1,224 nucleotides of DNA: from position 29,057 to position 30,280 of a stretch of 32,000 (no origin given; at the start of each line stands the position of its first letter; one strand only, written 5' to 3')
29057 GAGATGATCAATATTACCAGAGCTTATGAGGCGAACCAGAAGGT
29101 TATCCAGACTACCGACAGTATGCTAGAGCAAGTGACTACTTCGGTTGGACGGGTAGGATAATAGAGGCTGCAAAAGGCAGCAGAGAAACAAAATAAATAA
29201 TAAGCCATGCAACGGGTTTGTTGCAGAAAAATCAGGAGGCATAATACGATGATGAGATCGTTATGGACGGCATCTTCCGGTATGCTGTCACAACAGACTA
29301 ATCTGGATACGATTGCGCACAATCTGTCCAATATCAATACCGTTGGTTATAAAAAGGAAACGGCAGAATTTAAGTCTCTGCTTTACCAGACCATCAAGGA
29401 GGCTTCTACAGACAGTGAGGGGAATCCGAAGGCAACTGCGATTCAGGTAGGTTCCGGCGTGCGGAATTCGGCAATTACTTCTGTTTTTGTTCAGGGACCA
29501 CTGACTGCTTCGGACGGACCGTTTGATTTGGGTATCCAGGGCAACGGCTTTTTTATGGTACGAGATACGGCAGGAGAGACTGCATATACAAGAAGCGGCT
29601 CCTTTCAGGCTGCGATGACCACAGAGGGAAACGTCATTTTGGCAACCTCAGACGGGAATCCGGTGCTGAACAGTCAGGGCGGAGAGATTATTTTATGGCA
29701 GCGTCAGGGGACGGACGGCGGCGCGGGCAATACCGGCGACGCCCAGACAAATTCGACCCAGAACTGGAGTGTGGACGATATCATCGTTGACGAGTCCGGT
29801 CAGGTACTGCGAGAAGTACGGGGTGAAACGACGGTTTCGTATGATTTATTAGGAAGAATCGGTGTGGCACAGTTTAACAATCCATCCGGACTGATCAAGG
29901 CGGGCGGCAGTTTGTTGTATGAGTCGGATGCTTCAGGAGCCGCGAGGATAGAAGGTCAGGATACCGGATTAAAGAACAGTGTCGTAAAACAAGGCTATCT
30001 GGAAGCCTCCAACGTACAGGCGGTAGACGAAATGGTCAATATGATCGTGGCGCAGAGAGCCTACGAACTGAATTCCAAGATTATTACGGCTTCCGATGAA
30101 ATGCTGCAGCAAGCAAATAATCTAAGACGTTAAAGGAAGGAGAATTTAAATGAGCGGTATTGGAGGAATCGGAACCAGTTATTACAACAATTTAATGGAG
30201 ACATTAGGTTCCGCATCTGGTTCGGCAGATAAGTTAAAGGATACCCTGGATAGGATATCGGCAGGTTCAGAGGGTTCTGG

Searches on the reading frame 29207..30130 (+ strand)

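Call 11: search_protein_families(library=pfam, proteins=[window:29207-30130:+], max_evalue=0.00001)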
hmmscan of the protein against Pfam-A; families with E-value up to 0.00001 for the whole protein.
window:29207-30130:+ (308 aa): 3 families
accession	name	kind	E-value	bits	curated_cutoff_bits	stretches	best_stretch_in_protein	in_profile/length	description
PF06429.18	Flg_bbr_C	-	2.6e-23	81.7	23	1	261-306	1-46/46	Flagellar basal body rod FlgEFG protein C-terminal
PF22692.1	LlgE_F_G_D1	-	1.1e-10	41.9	27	1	110-200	2-62/64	Flagellar hook protein FlgE/F/G D1 domain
PF00460.25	Flg_bb_rod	-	9.1e-09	35.5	20.7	1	21-49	3-31/31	Flagella basal body rod protein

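Call 74: search_protein_families(library=ncbifam, proteins=[window:29207-30130:+], max_evalue=0.00001)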
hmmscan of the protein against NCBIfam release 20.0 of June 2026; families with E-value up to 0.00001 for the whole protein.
window:29207-30130:+ (308 aa): 23 families
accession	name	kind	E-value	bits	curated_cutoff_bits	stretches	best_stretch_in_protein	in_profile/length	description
TIGR02488.1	flgG_G_neg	equivalog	9.8e-70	235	252.75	2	18-153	1-134/259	flagellar basal-body rod protein FlgG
NF009456.0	PRK12816.1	equivalog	4.9e-63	213.2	416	2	15-151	1-134/264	flagellar basal body rod protein FlgG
TIGR03506.1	FlgEFG_subfam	subfamily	3.1e-59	201.5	70.25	2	17-170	1-122/351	flagellar hook-basal body complex protein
NF009278.1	PRK12636.1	equivalog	1.5e-54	185.3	350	1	15-308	1-263/263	flagellar basal body rod protein FlgG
NF004241.1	PRK05682.1-5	equivalog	1.3e-49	169.5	469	2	15-136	1-121/446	flagellar hook protein FlgE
TIGR02490.1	flgF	equivalog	2.1e-43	148.4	178.5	1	20-287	2-218/218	flagellar basal-body rod protein FlgF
TIGR02489.1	flgE_epsilon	equivalog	9.7e-40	136.7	412.85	2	15-144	1-129/719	flagellar hook protein FlgE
NF004238.1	PRK05682.1-1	equivalog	1.1e-39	136.9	400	2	22-143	6-113/414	flagellar hook protein FlgE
NF004243.1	PRK05682.2-2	equivalog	1.1e-35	123.5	801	2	17-137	5-112/420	flagellar hook protein FlgE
NF004242.0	PRK05682.2-1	equivalog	3.2e-31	108.6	365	2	15-135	3-113/422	flagellar hook protein FlgE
NF009331.1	PRK12689.1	equivalog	2e-30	105.8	347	1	26-303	12-244/252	flagellar basal-body rod protein FlgF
NF005286.1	PRK06803.1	equivalog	7.9e-30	104.3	467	2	211-302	307-397/402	flagellar hook protein FlgE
NF009332.0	PRK12690.1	equivalog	5.6e-29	101.1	288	2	30-164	16-132/239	flagellar hook-basal body complex protein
NF004495.0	PRK05841.1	equivalog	2e-27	96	857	2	183-308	471-603/603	flagellar hook protein FlgE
NF004240.1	PRK05682.1-4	equivalog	4.2e-27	95.5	472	2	21-135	5-111/443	flagellar hook protein FlgE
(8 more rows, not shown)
